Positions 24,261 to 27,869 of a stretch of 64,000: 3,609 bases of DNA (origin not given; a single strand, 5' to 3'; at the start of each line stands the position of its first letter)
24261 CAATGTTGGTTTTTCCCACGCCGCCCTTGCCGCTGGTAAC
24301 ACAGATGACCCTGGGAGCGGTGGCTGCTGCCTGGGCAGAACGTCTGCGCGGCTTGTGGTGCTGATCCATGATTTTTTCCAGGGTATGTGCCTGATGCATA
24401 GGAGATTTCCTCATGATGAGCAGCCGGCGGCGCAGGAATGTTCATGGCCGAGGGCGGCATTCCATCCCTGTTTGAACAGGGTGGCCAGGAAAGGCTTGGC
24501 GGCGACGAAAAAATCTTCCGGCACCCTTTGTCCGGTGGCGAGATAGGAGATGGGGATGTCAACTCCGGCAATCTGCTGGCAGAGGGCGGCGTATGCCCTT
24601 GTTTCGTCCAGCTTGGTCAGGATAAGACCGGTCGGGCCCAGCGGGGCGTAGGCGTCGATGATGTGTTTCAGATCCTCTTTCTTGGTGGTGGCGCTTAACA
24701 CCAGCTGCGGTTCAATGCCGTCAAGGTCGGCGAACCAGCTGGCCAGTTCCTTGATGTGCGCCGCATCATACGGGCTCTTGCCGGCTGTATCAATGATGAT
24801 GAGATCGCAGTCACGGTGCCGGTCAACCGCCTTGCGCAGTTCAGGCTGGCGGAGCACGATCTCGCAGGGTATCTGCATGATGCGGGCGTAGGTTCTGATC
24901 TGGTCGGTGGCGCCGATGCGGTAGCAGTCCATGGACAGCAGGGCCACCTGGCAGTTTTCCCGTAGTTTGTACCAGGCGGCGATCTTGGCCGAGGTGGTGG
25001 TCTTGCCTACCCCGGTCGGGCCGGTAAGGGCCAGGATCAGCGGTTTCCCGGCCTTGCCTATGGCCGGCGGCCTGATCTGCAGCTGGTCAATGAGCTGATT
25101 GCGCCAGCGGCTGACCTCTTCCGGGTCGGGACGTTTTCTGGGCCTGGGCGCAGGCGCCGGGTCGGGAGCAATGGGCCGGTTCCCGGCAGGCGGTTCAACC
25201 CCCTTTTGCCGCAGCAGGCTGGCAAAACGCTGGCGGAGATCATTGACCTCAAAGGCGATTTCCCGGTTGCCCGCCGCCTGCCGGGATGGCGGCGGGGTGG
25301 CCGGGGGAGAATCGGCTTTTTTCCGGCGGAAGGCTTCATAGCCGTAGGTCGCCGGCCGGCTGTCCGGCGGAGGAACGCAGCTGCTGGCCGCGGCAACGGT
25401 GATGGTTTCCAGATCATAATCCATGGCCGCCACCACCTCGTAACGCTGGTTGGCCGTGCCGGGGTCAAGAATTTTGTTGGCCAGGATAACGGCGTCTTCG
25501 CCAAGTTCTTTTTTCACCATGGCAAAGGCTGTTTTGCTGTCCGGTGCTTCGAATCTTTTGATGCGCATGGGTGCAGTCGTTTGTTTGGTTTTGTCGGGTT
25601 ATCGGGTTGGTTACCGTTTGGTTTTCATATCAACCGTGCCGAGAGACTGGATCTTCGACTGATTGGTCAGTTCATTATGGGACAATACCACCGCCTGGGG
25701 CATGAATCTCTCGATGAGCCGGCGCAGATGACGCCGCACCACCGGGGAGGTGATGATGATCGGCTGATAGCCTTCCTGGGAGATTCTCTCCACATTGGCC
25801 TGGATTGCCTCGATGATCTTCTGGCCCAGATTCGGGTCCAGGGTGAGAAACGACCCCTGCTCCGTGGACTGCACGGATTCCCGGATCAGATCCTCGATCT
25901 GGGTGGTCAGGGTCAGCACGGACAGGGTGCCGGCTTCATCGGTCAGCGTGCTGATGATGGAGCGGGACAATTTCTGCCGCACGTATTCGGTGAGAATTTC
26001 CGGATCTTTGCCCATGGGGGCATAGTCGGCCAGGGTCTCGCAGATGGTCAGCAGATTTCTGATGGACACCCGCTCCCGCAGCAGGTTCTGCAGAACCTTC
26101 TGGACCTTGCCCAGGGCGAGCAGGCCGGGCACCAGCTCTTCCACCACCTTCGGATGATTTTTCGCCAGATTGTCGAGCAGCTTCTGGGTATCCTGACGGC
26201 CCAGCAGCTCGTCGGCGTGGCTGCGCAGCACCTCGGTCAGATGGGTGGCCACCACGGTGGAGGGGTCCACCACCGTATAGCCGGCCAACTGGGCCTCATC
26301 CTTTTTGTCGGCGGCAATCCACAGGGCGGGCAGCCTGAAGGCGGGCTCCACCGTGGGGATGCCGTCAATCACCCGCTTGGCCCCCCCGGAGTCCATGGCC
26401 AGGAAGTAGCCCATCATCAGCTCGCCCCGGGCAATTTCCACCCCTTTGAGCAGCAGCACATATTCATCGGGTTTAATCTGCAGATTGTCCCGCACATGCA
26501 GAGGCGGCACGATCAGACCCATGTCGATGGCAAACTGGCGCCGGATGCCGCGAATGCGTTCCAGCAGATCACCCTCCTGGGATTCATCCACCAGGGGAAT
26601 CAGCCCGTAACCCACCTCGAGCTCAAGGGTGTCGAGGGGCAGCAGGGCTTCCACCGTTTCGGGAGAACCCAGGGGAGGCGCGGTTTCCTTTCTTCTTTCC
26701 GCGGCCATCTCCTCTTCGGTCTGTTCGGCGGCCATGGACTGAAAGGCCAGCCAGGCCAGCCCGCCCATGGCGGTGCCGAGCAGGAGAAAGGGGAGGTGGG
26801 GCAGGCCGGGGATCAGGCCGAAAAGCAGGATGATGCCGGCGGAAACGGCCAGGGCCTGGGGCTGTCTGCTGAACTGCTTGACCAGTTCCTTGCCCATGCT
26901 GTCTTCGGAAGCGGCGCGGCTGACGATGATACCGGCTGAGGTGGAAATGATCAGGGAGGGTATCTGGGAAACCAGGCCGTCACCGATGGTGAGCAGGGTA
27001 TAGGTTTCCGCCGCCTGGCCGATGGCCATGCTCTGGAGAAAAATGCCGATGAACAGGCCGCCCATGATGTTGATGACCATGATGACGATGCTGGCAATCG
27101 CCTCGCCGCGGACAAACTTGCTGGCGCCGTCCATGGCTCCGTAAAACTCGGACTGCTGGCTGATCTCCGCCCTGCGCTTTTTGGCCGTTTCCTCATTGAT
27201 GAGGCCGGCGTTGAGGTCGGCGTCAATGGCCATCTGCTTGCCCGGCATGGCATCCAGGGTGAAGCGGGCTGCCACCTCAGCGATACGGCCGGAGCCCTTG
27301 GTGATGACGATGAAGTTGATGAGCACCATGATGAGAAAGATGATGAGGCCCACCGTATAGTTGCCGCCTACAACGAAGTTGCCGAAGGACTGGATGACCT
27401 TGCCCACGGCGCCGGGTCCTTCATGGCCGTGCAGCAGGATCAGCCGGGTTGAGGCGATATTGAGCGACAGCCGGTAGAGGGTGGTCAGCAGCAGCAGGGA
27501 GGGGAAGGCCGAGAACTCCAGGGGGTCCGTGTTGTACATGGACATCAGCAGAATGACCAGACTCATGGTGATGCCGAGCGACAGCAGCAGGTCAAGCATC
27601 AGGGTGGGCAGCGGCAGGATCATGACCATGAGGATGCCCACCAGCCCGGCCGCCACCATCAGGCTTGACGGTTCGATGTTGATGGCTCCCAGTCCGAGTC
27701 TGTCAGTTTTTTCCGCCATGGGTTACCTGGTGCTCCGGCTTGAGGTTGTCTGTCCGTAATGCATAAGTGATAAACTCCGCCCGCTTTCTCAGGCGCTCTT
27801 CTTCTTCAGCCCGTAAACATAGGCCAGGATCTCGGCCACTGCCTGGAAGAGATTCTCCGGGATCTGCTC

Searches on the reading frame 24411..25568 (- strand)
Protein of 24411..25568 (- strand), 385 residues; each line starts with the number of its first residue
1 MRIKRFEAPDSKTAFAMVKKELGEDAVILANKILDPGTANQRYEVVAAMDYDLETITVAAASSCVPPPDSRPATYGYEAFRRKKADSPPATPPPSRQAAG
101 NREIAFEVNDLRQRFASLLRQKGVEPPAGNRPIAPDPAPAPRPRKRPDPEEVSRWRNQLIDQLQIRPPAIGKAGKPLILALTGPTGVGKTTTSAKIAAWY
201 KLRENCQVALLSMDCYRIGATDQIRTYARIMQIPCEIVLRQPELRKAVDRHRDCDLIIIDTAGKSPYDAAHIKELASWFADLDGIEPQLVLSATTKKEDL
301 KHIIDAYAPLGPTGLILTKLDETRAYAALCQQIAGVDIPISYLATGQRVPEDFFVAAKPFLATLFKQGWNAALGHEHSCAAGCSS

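Call 9: search_protein_families(library=pfam, proteins=[window:24411-25568:-])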
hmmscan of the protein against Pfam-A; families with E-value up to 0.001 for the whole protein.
window:24411-25568:- (385 aa): 2 families
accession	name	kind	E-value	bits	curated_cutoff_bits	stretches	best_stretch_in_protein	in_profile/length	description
PF00448.28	SRP54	-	2.9e-34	118.9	22.7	1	177-356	2-185/196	SRP54-type protein, GTPase domain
PF13401.12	AAA_22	-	2.7e-06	28.2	27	1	177-295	6-124/130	AAA domain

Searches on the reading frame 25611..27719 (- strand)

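Call 9: search_protein_families(library=pfam, proteins=[window:25611-27719:-])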
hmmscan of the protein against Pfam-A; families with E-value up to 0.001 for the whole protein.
window:25611-27719:- (702 aa): 1 family
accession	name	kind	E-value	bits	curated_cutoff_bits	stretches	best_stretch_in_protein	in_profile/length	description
PF00771.25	FHIPEP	-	9.7e-284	943.4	29.1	1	29-687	1-655/657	FHIPEP family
